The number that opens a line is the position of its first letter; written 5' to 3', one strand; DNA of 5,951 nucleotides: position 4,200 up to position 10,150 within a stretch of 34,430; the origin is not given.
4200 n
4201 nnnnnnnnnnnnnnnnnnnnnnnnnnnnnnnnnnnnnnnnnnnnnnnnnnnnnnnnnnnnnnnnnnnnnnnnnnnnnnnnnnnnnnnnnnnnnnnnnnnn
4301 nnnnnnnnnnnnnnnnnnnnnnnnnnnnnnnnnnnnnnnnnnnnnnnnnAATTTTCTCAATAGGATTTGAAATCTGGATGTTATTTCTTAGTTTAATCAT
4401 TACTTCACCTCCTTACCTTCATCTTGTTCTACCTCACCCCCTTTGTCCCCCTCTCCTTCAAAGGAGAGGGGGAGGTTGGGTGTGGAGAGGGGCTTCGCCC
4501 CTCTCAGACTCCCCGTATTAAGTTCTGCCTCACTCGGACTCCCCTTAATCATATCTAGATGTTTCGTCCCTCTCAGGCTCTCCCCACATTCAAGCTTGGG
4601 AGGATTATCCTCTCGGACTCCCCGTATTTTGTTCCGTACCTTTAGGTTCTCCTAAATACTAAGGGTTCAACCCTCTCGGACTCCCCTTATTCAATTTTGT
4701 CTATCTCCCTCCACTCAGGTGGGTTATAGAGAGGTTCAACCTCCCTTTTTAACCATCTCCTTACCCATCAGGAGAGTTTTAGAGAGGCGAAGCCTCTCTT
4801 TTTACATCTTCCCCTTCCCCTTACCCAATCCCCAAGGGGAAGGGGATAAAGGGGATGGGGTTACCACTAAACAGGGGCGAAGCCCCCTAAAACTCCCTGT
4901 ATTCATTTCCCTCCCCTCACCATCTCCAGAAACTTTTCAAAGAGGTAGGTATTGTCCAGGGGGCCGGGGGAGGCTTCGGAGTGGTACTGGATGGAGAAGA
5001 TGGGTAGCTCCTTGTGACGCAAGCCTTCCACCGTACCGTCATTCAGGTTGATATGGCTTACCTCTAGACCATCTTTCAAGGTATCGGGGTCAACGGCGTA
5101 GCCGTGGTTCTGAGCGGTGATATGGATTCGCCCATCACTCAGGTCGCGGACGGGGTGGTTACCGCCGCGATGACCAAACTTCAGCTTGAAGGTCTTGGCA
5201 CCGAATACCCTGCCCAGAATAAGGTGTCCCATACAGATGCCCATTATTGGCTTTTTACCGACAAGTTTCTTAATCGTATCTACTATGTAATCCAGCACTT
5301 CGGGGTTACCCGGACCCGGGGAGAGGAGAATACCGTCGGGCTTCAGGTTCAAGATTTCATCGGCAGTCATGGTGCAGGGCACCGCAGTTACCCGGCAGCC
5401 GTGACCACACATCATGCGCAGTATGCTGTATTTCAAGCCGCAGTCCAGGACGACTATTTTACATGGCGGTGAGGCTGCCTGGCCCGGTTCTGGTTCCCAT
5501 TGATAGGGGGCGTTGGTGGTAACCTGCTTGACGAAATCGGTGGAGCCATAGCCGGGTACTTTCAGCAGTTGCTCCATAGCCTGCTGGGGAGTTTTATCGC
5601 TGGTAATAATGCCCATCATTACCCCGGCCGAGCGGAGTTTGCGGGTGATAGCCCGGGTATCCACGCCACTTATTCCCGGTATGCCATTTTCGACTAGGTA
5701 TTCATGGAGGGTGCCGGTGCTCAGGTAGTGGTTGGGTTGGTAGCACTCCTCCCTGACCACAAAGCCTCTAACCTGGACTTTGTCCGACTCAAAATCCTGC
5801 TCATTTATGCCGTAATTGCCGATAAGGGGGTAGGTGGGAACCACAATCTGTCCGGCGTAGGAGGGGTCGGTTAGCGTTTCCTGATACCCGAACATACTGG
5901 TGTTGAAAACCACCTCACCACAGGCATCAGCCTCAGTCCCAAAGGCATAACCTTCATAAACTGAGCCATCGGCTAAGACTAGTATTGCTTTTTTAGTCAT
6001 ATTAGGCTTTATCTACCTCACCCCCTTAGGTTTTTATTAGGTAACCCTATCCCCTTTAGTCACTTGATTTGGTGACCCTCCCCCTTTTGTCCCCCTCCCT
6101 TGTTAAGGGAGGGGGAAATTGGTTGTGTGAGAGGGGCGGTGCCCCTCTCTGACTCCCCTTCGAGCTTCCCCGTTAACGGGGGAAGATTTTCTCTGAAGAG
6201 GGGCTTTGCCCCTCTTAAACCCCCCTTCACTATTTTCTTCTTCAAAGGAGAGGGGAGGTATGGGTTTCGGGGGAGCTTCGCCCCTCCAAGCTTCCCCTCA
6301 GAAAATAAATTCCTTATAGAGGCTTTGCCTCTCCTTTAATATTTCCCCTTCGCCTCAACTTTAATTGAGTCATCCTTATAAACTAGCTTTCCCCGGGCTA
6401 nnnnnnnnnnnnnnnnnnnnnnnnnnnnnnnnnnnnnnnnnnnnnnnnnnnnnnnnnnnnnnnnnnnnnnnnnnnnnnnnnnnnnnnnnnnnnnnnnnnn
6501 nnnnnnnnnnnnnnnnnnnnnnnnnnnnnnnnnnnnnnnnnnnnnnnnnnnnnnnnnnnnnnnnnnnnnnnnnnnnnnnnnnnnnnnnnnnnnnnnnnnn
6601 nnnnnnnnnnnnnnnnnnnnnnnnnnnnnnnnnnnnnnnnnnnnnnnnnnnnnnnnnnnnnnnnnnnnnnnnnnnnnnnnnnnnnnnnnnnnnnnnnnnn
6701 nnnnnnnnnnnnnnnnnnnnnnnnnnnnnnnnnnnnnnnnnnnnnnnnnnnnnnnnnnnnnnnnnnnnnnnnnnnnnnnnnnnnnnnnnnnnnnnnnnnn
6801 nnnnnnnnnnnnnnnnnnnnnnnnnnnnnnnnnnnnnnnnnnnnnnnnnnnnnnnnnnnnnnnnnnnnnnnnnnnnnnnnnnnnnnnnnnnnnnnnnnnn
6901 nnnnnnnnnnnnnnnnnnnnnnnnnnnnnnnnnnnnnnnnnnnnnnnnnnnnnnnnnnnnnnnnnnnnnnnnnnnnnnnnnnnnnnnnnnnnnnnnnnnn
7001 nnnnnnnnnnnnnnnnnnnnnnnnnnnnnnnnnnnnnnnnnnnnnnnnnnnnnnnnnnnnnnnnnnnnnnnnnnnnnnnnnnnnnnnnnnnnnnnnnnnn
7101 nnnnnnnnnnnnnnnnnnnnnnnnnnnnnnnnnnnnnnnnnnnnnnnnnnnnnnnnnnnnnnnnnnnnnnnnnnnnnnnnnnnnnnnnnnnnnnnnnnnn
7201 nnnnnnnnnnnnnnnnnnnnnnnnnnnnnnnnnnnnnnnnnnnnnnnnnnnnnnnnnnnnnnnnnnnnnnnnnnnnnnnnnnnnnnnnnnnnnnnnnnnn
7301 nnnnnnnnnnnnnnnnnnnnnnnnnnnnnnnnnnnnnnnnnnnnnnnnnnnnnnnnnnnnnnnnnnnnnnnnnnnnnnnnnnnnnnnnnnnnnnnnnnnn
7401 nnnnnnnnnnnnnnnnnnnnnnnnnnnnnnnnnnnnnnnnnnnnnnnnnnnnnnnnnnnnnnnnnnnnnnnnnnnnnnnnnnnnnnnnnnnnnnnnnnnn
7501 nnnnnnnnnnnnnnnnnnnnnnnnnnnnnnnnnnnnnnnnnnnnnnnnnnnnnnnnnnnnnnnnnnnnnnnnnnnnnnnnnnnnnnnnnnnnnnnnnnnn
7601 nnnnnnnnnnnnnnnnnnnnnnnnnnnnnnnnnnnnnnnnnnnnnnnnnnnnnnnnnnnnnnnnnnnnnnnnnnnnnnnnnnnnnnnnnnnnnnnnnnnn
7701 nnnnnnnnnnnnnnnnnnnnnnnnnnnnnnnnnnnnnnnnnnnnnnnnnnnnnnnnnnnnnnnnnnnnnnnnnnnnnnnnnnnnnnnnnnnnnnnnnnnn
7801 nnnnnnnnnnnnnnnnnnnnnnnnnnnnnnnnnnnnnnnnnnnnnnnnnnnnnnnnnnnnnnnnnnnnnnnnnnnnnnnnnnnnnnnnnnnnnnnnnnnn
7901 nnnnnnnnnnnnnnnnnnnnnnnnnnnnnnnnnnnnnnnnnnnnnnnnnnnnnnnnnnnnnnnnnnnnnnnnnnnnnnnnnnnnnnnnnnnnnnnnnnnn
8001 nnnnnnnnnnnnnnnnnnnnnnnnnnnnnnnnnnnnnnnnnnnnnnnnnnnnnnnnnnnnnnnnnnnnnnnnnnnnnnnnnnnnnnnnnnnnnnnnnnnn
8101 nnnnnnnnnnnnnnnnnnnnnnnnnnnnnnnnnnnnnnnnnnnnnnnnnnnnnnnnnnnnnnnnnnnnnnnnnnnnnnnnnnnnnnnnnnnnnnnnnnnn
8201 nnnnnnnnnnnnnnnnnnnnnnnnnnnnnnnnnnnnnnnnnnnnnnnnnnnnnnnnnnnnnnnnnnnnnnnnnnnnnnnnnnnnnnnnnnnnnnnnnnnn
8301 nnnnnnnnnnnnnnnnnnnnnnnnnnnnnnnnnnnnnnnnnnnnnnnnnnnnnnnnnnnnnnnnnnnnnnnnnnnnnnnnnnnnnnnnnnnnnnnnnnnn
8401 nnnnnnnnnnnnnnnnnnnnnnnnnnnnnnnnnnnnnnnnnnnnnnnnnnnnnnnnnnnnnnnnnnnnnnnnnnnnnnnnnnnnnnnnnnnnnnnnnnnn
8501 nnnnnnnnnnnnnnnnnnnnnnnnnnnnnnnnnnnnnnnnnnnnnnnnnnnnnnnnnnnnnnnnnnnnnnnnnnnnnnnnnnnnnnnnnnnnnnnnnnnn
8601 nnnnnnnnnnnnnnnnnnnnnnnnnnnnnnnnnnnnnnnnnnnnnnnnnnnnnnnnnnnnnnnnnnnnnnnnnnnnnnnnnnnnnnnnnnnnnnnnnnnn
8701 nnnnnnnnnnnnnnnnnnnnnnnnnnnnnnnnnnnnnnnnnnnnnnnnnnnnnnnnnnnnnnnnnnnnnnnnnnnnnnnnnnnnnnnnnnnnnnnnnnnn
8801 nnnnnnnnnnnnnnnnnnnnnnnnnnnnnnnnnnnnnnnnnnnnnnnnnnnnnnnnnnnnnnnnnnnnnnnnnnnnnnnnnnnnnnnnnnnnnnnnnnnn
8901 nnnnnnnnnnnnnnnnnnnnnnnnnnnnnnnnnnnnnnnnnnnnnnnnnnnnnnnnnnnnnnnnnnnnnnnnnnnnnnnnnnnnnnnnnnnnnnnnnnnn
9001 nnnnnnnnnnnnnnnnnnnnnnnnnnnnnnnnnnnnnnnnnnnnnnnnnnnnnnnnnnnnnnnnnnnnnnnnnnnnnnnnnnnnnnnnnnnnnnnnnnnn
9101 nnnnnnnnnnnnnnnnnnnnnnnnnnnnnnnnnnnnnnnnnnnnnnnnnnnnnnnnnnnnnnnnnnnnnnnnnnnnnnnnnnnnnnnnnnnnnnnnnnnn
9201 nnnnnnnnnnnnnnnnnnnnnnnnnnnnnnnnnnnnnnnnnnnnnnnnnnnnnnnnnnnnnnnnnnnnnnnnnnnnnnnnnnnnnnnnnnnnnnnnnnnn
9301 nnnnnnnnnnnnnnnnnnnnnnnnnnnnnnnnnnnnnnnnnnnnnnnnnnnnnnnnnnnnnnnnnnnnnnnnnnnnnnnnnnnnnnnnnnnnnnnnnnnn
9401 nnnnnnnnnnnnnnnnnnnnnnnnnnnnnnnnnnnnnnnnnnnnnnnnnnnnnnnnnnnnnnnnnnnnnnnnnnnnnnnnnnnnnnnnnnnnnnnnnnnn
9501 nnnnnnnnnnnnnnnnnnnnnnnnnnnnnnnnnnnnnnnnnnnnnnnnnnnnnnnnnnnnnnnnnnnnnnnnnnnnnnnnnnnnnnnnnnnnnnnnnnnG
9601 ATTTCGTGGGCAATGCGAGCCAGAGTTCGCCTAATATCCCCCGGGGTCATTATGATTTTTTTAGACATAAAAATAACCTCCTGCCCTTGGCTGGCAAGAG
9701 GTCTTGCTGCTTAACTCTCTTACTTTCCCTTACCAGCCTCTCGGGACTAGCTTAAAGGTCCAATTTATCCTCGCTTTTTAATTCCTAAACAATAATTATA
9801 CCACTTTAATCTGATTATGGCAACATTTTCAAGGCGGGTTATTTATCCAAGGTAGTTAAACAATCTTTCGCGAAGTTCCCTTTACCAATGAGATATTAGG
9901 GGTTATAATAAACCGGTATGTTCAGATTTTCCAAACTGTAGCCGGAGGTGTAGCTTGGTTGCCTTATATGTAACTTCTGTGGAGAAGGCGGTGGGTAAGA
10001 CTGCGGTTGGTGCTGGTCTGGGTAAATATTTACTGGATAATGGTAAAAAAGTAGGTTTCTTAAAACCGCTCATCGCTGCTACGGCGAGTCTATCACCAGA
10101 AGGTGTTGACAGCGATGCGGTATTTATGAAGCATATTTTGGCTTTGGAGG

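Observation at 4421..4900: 480-nt repeat array inside the pyrimidine operon with five irregularly spaced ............-tailed mini-hairpins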

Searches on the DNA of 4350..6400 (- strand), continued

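Call 66: search_rna_families(sources=[L003, L005, L010, L011, L020, L021, L026, L029, L030, L032, L045, L073, L084, L087, L101, L103, L107, L109], threshold=gathering)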
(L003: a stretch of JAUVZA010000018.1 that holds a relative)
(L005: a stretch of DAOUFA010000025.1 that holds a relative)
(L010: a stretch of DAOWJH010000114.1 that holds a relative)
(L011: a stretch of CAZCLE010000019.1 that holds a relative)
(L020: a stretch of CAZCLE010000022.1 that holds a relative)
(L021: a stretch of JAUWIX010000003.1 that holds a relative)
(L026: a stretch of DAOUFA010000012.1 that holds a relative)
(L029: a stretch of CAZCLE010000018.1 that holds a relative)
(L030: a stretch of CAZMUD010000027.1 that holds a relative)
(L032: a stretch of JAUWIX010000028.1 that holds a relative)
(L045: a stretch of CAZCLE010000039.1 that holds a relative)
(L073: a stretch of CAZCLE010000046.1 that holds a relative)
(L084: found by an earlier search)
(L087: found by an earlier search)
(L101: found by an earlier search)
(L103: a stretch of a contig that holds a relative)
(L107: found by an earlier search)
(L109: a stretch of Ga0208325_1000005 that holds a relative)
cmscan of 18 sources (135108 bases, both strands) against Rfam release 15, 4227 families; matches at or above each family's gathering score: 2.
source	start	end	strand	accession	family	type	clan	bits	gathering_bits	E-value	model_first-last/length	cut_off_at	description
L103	267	340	-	RF00005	tRNA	Gene; tRNA;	CL00001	68.8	29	1.4e-12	1-71/71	no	tRNA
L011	5001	5087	-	RF00005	tRNA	Gene; tRNA;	CL00001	52.4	29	4.6e-08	1-71/71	no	tRNA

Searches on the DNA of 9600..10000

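Call 55: search_rna_families(source=window, start=9600, end=10000, threshold=evalue, max_evalue=10, show_alignments=2)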
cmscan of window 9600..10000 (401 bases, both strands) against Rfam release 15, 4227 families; matches with E-value up to 10: 4.
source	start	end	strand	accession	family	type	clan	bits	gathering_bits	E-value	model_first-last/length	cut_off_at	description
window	9667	9762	-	RF00515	PyrR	Cis-reg;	-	49.2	54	6.4e-06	1-115/115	no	PyrR binding site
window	9688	9739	+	RF02965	CyVA-1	Gene; sRNA;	-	18.1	41.4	0.22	1-77/77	no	CyVA-1 RNA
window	9832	9871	-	RF01613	ceN109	Gene; snRNA; snoRNA; CD-box;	-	12.5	52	8.7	1-67/67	no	Nematode snoRNA ceN109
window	9692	9748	+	RF01716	PhotoRC-I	Cis-reg;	-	11.1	45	3.2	1-44/44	no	PhotoRC-I RNA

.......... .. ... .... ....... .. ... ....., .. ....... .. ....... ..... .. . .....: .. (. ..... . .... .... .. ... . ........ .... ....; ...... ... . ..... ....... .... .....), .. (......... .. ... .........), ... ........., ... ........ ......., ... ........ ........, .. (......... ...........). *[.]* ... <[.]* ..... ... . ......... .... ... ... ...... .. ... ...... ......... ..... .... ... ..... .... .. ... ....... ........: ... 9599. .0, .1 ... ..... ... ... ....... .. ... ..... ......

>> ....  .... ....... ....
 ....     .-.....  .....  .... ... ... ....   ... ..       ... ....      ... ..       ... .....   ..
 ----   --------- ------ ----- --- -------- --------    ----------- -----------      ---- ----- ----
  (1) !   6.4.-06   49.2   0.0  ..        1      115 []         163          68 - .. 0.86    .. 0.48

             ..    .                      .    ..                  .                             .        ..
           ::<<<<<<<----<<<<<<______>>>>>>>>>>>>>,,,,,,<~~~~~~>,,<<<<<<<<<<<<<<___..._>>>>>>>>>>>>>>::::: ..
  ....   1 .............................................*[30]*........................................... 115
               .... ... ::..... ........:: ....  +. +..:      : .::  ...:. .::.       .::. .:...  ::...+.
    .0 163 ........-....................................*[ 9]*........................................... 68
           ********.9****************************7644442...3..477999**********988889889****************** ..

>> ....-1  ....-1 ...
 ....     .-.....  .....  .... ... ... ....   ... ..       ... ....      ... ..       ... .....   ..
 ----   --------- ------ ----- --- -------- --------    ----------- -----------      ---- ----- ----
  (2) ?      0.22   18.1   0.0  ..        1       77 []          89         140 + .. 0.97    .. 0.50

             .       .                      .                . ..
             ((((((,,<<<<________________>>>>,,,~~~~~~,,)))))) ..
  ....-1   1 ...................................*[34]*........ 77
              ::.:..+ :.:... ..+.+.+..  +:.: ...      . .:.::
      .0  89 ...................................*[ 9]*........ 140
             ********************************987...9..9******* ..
